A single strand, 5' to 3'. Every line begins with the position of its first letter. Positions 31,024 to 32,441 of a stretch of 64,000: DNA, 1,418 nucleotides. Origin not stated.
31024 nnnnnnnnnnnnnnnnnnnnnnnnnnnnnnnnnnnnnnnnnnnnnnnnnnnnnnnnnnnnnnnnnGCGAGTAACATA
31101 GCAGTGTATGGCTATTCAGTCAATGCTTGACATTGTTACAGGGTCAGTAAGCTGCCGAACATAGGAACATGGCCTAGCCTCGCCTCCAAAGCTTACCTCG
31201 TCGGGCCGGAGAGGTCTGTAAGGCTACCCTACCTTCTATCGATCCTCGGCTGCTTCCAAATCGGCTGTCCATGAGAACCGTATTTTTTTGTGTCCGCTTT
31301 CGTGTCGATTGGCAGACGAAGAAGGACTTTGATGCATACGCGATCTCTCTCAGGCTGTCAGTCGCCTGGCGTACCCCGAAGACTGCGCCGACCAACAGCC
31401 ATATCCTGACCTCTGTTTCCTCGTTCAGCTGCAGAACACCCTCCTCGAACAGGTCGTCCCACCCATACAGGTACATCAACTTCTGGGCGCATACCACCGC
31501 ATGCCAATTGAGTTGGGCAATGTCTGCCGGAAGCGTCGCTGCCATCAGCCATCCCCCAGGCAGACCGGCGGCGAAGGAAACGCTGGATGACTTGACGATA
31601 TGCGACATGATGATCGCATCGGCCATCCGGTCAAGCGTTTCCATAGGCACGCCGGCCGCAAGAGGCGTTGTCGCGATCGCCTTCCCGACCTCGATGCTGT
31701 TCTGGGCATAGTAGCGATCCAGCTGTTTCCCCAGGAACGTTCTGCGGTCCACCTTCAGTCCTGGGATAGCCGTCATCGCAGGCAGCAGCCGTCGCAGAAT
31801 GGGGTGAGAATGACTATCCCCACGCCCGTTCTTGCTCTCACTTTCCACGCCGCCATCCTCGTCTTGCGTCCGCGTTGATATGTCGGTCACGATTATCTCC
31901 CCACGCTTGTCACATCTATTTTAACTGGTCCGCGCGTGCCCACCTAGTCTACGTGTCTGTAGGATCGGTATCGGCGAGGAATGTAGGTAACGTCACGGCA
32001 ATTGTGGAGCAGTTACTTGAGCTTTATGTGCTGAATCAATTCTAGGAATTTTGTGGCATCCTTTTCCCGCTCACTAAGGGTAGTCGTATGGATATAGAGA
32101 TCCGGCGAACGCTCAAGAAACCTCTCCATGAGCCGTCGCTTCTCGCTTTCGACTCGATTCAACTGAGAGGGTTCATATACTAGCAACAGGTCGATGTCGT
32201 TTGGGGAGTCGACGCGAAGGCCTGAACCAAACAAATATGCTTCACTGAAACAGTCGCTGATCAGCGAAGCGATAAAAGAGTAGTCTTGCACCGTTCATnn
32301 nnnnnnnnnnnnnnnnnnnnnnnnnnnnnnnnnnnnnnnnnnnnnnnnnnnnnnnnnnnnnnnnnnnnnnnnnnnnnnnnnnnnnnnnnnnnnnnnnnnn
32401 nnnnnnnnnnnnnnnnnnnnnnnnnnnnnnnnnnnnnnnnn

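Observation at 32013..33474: AT-rich two-gene operon: HNH-domain protein with a novel C-terminal domain plus a minimal nucleotidyltransferase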

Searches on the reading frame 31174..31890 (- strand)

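Call 3: search_protein_families(library=pfam, proteins=[window:31174-31890:-], max_evalue=0.1)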
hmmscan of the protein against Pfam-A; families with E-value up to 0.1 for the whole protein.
window:31174-31890:- (238 aa): 1 family
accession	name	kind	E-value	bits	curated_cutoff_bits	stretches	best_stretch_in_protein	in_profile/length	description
PF04284.18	DUF441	-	0.041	14.3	26.5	0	148-173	93-118/139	Protein of unknown function (DUF441)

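Call 4: search_protein_families(library=padloc, proteins=[window:31174-31890:-], max_evalue=0.1)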
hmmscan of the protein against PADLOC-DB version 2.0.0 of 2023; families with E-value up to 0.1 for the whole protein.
window:31174-31890:- (238 aa): 2 families
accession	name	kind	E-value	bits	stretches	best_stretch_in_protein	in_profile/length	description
PDLC04989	PDC-S30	-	7.8e-48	161.1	1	31-201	12-180/268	-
PDLC04988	PDC-S29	-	1.6e-05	22.5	1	78-145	47-111/220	-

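Call 5: search_protein_families(library=ncbifam, proteins=[window:31174-31890:-], max_evalue=0.1)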
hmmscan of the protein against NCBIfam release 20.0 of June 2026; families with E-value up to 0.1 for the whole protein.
window:31174-31890:- (238 aa): 0 families

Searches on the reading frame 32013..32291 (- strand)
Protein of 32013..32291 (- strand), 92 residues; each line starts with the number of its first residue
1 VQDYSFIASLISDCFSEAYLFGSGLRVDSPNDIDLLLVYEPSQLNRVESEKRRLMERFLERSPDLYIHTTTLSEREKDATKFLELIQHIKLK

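Call 3: search_protein_families(library=pfam, proteins=[window:32013-32291:-], max_evalue=0.1)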
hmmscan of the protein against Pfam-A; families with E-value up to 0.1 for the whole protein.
window:32013-32291:- (92 aa): 3 families
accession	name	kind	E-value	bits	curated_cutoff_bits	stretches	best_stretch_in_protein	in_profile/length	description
PF18765.7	Polbeta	-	0.0057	17.2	26.9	1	18-66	16-67/93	Polymerase beta, Nucleotidyltransferase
PF16695.10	Tai4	-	0.021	15.8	27.1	1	10-89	7-86/92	Type VI secretion system (T6SS), amidase immunity protein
PF01909.29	NTP_transf_2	-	0.083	13.7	21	0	17-71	16-73/93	Nucleotidyltransferase domain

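Call 4: search_protein_families(library=padloc, proteins=[window:32013-32291:-], max_evalue=0.1)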
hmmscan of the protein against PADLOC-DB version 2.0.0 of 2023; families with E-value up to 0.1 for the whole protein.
window:32013-32291:- (92 aa): 2 families
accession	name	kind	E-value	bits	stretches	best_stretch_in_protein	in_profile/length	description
PDLC04744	PDC-M63A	-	7.3e-05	20.8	1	28-61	70-103/152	-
PDLC04903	PDC-S09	-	0.012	13.9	1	9-77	20-90/108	-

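Call 5: search_protein_families(library=ncbifam, proteins=[window:32013-32291:-], max_evalue=0.1)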
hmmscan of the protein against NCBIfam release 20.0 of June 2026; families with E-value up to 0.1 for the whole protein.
window:32013-32291:- (92 aa): 0 families

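Call 7: search_solved_structures(query=window:32013-32291:-, max_evalue=10, show_alignments=2)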
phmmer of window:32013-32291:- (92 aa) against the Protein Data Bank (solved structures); distinct sequences matched with E-value up to 10: 4.
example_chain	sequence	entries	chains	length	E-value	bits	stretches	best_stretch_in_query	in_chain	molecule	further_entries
2rff_A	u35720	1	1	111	0.041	17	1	15-81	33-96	Putative nucleotidyltransferase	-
9v1l_lJ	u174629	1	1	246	0.19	14.9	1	20-90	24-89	60S ribosomal protein L7a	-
9v1i_lJ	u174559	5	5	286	0.27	14.4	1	20-90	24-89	60S ribosomal protein L7a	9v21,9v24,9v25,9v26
9ls6_A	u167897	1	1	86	0.93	12.7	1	10-42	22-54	Acyl carrier protein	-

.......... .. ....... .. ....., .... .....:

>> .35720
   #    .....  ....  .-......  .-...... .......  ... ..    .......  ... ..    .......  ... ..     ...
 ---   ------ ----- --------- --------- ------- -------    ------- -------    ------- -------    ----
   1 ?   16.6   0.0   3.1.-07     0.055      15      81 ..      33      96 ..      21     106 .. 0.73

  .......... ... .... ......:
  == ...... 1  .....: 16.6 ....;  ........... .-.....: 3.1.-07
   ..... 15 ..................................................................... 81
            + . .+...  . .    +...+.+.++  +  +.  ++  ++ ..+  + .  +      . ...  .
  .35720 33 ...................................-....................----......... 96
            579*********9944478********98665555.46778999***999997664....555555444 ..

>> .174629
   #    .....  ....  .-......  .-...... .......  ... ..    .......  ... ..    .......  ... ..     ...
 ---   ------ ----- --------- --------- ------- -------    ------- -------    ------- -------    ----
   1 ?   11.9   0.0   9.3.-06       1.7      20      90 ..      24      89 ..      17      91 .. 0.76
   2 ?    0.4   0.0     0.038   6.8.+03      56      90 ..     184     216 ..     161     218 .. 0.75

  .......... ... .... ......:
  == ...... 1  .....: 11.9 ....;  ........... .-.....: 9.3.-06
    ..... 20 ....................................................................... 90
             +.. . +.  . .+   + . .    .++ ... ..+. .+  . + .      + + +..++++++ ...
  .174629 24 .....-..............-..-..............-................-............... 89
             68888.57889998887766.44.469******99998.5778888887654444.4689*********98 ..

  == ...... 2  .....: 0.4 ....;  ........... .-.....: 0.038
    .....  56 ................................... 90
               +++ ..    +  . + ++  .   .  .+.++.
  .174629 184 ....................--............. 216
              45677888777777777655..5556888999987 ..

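Call 10: find_homologous_proteins(query=window:32013-32291:-)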
Query window:32013-32291:- (92 aa): 1 proteins with E <= 0.001 among 3 candidates.
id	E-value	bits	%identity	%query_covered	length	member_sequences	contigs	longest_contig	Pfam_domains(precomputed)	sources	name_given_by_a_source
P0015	1.2e-52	193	100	100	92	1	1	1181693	-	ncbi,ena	-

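Call 49: search_solved_structures(query=A5, max_evalue=1, show_alignments=3)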
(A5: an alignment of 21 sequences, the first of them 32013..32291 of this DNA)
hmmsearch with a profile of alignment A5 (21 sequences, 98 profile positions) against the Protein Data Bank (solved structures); distinct sequences matched with E-value up to 1: 6.
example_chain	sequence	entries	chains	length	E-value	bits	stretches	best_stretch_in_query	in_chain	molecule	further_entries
2rff_A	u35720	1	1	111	1.5e-05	28.2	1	5-80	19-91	Putative nucleotidyltransferase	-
1ylq_A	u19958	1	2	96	0.0038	20.5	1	21-89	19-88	putative nucleotidyltransferase, hypothetical protein AF0614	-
9xbd_E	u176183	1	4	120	0.18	15.1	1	16-59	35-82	Nucleotidyltransferase domain-containing protein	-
5yep_A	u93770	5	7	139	0.42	13.9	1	14-76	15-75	Toxin-antitoxin system antidote Mnt family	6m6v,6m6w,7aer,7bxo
9ygm_Lf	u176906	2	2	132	0.48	13.7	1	31-74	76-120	60S ribosomal protein eL32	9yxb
8xau_A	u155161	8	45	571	0.7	13.2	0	31-50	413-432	ATP-binding protein | HerA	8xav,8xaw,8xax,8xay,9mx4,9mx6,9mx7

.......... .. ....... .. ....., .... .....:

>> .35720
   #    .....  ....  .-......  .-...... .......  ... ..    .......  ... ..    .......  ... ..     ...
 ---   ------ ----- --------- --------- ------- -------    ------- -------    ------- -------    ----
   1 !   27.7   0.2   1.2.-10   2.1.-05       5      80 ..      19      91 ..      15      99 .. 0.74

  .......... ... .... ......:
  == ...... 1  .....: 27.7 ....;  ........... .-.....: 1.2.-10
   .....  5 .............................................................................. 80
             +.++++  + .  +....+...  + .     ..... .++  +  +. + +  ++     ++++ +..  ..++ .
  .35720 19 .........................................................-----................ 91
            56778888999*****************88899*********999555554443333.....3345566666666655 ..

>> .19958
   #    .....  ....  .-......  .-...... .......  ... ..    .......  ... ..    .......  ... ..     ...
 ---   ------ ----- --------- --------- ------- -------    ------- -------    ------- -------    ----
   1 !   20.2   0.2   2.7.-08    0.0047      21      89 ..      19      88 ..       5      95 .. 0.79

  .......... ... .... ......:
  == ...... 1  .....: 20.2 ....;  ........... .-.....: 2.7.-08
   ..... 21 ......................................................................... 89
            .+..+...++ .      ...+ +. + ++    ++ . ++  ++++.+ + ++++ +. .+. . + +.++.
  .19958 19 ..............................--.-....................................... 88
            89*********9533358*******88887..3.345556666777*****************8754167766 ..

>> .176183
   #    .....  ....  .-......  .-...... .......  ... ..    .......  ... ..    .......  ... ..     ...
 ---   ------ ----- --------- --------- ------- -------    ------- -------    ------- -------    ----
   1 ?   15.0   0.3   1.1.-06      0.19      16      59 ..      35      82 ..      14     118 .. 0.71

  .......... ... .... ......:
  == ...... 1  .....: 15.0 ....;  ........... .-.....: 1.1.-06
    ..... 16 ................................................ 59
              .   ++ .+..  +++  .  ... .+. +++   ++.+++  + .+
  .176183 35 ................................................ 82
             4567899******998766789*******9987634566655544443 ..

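Call 50: search_protein_families(library=pfam, alignment_id=A5, max_evalue=0.1)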
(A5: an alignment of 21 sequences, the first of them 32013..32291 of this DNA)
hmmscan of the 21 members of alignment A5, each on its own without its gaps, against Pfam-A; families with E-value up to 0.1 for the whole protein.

A. member 1, window:32013-32291:- (92 aa): 3 families
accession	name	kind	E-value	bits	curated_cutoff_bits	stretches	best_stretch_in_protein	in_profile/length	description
PF18765.7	Polbeta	-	0.0057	17.2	26.9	1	18-66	16-67/93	Polymerase beta, Nucleotidyltransferase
PF16695.10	Tai4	-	0.021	15.8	27.1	1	10-89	7-86/92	Type VI secretion system (T6SS), amidase immunity protein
PF01909.29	NTP_transf_2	-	0.083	13.7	21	0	17-71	16-73/93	Nucleotidyltransferase domain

B. families by the number of members that match (of 21 scanned): 6 families
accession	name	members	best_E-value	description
PF18765.7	Polbeta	20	6.5e-11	Polymerase beta, Nucleotidyltransferase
PF01909.29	NTP_transf_2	14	3e-07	Nucleotidyltransferase domain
PF22014.2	DUF6932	9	1.3e-06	Family of unknown function (DUF6932)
PF14792.12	DNA_pol_B_palm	1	0.0012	DNA polymerase beta palm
PF16695.10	Tai4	1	0.021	Type VI secretion system (T6SS), amidase immunity protein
PF22600.2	MTPAP-like_central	1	0.045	Poly(A) RNA polymerase, mitochondrial-like, central palm domain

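Call 73: find_encoding_contigs(protein=P0015, flank=1000, max_places=2)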
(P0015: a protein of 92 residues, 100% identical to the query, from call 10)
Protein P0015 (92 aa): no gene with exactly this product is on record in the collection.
